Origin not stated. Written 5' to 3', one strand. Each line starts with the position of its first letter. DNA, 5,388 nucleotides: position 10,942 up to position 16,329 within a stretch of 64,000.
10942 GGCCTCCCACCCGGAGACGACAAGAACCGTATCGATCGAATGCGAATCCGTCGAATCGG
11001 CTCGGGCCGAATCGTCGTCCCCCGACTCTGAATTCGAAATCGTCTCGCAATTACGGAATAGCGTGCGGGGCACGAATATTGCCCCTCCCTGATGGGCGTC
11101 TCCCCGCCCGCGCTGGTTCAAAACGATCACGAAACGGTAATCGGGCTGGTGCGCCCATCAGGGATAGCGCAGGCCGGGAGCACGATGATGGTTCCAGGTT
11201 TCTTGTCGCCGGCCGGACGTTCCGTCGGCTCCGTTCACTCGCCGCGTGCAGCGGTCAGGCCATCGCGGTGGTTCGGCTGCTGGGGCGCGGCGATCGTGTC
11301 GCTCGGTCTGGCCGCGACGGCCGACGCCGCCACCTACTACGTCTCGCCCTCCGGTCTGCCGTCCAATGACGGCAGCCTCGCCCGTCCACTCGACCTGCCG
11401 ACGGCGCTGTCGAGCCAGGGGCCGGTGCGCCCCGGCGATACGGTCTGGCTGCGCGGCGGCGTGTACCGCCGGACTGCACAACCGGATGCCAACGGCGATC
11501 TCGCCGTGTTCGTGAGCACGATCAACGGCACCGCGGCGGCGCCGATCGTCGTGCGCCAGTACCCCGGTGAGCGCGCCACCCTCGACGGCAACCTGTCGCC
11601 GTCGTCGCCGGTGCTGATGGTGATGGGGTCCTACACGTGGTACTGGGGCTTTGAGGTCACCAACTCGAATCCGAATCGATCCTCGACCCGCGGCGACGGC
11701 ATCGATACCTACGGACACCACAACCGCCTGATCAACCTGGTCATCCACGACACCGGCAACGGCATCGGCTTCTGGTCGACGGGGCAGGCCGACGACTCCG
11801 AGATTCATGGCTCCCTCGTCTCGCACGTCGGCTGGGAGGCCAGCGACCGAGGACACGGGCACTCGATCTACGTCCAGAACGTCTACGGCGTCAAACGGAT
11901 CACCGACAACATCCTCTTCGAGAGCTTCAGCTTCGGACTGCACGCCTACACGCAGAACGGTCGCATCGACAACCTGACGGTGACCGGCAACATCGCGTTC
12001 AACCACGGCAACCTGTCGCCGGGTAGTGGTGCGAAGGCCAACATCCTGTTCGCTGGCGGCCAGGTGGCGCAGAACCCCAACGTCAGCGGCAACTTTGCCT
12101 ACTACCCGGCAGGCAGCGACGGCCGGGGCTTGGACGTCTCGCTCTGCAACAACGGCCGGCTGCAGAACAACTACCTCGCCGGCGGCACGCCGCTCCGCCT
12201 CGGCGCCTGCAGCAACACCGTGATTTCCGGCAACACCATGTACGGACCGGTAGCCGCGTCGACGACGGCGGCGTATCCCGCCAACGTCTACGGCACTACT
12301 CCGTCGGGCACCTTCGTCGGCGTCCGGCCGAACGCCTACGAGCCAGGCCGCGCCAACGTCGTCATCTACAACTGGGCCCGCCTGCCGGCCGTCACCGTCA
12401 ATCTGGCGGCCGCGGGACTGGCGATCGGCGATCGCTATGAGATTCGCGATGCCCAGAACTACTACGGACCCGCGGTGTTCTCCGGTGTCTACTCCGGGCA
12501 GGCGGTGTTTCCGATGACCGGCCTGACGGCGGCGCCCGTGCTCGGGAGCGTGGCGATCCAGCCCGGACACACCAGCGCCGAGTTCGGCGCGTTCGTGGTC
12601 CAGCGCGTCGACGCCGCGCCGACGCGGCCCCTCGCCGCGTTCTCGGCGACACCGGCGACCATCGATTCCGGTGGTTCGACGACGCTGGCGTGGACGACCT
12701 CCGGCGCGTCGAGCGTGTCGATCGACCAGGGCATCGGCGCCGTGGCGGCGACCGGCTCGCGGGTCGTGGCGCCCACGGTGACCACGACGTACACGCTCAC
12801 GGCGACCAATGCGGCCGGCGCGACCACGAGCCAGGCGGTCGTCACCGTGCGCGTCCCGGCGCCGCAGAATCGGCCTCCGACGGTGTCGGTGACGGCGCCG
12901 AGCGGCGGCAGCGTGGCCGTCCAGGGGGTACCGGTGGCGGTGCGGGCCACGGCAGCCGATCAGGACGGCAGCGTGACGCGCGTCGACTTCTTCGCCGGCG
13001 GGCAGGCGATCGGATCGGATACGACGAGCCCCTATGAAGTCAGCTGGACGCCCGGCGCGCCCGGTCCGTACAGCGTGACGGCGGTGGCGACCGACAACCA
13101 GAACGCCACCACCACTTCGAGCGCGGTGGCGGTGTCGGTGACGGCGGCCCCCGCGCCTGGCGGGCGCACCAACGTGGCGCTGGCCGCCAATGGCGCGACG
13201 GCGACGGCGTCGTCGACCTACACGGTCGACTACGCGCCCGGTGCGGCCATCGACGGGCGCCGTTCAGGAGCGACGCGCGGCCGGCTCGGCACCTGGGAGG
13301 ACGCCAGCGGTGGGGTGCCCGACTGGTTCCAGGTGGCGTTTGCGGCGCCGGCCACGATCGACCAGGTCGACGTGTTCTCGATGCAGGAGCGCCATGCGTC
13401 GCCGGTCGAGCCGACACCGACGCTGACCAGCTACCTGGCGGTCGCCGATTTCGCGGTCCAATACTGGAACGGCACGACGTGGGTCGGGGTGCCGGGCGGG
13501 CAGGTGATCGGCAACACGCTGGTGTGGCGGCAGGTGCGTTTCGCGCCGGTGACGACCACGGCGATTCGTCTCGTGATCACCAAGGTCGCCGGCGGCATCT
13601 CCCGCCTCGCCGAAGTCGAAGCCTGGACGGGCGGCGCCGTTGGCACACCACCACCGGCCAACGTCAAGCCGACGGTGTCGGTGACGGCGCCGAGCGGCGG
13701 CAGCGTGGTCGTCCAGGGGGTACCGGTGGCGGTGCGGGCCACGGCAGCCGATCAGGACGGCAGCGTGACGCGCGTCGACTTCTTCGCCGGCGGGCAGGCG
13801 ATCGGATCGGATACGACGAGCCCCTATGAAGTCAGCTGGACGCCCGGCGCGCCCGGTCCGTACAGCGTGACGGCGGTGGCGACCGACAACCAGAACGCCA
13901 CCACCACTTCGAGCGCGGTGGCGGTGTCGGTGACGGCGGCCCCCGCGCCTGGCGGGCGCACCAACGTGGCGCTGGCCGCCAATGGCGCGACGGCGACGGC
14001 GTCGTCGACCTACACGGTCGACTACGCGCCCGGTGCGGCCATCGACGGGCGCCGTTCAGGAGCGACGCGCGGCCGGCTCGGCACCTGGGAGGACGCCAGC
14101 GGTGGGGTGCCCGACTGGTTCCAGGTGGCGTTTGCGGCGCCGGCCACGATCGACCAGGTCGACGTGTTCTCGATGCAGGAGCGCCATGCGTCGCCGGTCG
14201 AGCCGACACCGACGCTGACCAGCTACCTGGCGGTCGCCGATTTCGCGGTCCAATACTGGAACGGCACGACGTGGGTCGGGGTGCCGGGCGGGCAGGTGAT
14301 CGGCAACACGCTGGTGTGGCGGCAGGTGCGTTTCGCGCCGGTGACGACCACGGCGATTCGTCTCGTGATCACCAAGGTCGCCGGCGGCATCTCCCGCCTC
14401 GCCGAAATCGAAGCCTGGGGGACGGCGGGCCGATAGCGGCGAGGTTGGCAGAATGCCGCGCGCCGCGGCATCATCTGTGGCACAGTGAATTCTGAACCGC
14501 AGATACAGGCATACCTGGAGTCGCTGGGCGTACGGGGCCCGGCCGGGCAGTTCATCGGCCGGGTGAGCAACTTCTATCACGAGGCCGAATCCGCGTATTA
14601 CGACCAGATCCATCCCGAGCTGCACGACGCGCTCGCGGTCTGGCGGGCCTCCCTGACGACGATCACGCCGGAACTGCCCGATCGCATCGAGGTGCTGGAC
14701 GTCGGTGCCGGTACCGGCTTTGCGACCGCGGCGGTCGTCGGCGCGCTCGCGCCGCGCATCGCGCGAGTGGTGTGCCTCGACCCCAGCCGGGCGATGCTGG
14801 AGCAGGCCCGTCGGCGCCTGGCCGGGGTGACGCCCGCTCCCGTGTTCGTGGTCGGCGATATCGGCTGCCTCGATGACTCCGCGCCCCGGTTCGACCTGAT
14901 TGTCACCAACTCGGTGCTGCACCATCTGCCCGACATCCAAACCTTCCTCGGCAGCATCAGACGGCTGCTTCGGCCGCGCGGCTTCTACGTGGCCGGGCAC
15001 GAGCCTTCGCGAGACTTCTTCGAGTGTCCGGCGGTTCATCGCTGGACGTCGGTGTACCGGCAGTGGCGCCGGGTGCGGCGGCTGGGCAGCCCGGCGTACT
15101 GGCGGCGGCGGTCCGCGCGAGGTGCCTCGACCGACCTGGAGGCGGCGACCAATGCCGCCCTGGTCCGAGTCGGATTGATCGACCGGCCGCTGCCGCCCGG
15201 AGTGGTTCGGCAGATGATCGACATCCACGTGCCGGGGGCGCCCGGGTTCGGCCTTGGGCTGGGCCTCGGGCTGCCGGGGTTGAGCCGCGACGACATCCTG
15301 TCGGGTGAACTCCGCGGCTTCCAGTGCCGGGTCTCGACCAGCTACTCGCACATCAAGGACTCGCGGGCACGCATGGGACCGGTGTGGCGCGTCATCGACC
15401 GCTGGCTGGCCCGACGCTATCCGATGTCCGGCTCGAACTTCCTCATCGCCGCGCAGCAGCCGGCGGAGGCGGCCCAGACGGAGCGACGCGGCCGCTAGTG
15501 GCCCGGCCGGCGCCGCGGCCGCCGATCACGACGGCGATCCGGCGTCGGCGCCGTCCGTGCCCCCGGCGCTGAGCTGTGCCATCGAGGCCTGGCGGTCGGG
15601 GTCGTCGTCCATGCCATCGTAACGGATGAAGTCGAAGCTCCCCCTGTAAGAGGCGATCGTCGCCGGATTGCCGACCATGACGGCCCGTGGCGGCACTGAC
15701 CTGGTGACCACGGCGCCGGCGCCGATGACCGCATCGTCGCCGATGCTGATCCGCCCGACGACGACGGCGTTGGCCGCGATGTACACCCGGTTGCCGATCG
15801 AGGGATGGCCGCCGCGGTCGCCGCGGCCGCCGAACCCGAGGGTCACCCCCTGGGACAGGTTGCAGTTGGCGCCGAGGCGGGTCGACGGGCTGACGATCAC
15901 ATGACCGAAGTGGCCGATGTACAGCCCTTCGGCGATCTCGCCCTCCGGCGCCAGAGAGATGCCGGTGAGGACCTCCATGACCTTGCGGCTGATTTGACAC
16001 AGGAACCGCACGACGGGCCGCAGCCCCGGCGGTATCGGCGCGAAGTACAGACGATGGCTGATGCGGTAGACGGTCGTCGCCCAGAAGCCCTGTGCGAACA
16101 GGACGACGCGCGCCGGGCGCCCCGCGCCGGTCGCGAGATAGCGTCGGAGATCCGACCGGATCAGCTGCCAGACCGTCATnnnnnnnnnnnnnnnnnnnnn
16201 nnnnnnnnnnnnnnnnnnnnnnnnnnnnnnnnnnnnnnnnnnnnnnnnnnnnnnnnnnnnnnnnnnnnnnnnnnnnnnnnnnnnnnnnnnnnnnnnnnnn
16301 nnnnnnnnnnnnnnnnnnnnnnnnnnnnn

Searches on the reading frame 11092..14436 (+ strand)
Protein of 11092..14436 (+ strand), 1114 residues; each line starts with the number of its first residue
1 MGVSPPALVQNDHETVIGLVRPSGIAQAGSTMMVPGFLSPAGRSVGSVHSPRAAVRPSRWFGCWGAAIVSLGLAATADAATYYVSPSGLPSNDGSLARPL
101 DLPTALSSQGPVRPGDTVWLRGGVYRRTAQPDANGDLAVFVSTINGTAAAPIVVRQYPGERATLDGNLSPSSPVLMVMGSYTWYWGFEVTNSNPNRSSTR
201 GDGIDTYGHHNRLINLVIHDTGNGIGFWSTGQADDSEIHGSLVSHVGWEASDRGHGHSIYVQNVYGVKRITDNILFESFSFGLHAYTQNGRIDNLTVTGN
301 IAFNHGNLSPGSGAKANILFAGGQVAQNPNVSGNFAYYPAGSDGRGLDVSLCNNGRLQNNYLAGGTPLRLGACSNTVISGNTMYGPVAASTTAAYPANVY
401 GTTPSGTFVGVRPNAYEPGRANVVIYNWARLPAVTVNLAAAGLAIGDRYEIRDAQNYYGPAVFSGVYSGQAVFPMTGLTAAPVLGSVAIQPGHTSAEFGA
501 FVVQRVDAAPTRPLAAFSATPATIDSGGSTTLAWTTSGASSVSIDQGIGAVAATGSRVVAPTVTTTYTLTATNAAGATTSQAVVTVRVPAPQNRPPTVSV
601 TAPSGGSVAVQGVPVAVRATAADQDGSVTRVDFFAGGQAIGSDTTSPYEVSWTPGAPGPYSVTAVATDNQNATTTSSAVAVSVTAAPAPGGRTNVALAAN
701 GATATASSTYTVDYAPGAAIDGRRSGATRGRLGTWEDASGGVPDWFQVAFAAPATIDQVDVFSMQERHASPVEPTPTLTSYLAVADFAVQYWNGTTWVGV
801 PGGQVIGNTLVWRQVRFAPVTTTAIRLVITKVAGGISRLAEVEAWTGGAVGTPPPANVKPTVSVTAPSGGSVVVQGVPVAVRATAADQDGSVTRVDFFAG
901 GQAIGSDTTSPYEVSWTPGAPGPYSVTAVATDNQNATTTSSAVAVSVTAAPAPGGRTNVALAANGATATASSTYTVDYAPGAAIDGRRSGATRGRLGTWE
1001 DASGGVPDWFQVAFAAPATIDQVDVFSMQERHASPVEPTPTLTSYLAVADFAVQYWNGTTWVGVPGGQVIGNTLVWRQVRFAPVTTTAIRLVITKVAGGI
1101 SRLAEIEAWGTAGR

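Call 7: search_protein_families(library=pfam, proteins=[window:11092-14436:+], max_evalue=0.1)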
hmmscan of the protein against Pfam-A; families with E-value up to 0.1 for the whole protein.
window:11092-14436:+ (1114 aa): 7 families
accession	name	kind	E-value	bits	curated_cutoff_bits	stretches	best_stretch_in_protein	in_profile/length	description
PF17957.7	Big_7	-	1.6e-32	112.4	24.1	2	860-928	1-70/70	Bacterial Ig domain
PF00754.31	F5_F8_type_C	-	6.3e-16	59.1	28.2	2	968-1106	2-127/127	F5/8 type C domain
PF24135.1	DUF7402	-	7e-14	52.5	27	2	699-762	3-65/133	Domain of unknown function (DUF7402)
PF22633.2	F5_F8_type_C_2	-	6.3e-10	40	27.8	2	719-827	2-91/91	NedA-like, galactose-binding domain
PF00801.26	PKD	-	7.1e-06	26.4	23.5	2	866-945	6-80/80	PKD domain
PF07495.19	Y_Y_Y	-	0.019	15.3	26.6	0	646-676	28-56/65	Y_Y_Y domain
PF00630.25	Filamin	-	0.072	14.4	26.9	0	594-664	50-80/93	Filamin/ABP280 repeat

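Call 8: search_protein_families(library=ncbifam, proteins=[window:11092-14436:+], max_evalue=0.1)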
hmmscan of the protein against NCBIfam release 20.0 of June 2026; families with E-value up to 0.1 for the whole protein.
window:11092-14436:+ (1114 aa): 3 families
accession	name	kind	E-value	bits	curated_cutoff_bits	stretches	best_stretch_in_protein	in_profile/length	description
NF041903.1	exo-PATE_PelX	equivalog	9.5e-07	27.5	1490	1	74-132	384-439/734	pectate disaccharide-lyase PelX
NF037971.1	lipo_BcpO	exception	0.021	15.1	80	0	791-802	49-60/66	CDI system lipoprotein BcpO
NF008635.0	PRK11624.1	equivalog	0.029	13.8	385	0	790-834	183-227/285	phosphatidate cytidylyltransferase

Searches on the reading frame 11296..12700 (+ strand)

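Call 65: search_protein_families(library=phrogs, proteins=[window:11296-12700:+], max_evalue=0.01)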
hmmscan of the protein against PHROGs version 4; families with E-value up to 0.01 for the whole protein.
window:11296-12700:+ (468 aa): 0 families

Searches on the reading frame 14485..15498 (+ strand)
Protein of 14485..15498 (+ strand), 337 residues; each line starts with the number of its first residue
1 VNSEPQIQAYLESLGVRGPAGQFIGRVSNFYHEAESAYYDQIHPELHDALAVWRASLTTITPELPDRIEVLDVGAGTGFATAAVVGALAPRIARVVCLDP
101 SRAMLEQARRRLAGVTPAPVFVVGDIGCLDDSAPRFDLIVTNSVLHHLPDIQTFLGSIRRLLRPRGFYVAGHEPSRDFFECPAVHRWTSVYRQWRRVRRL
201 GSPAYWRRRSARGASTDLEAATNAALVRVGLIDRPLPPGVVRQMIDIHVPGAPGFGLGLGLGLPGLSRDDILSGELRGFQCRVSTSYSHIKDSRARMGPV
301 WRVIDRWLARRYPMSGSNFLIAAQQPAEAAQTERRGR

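Call 16: search_protein_families(library=pfam, proteins=[window:14485-15498:+], max_evalue=0.001)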
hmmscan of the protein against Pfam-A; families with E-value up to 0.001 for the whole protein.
window:14485-15498:+ (337 aa): 9 families
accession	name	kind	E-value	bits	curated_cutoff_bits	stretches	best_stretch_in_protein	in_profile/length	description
PF08242.18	Methyltransf_12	-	2.7e-20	73.3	30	1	71-167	1-97/98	Methyltransferase domain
PF13649.12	Methyltransf_25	-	5e-18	66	27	1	70-166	1-97/97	Methyltransferase domain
PF08241.18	Methyltransf_11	-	2.1e-17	64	21.2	1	71-169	1-94/95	Methyltransferase domain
PF13847.12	Methyltransf_31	-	9.9e-15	54.9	27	1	68-172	5-111/145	Methyltransferase domain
PF13489.12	Methyltransf_23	-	9e-14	52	27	1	50-195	6-133/164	Methyltransferase domain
PF01209.24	Ubie_methyltran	-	1.4e-07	31.6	20.1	1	51-169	33-150/233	ubiE/COQ5 methyltransferase family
PF01135.25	PCMT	-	9.4e-05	22.7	20.3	1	64-140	71-147/210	Protein-L-isoaspartate(D-aspartate) O-methyltransferase (PCMT)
PF05175.20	MTS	-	0.00016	21.8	23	1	66-150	29-113/170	Methyltransferase small domain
PF00891.24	Methyltransf_2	-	0.00023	21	22.3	1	69-166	65-160/210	O-methyltransferase domain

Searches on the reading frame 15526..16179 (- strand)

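Call 16: search_protein_families(library=pfam, proteins=[window:15526-16179:-], max_evalue=0.001)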
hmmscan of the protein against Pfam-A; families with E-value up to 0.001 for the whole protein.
window:15526-16179:- (217 aa): 4 families
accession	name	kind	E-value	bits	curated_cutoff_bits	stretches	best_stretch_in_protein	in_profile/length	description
PF00132.30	Hexapep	-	1.5e-10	40.8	27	1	125-160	1-36/36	Bacterial transferase hexapeptide (six repeats)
PF14602.12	Hexapep_2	-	5.4e-06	26.5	27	1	127-160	3-34/34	Hexapeptide repeat of succinyl-transferase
PF25087.1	GMPPB_C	-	0.00052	20.1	39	0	92-117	3-28/110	GMPPB C-terminal domain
PF25084.1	LbH_EIF2B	-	0.00066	20.1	54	0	130-176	8-54/105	EIF2B subunit epsilon LbH domain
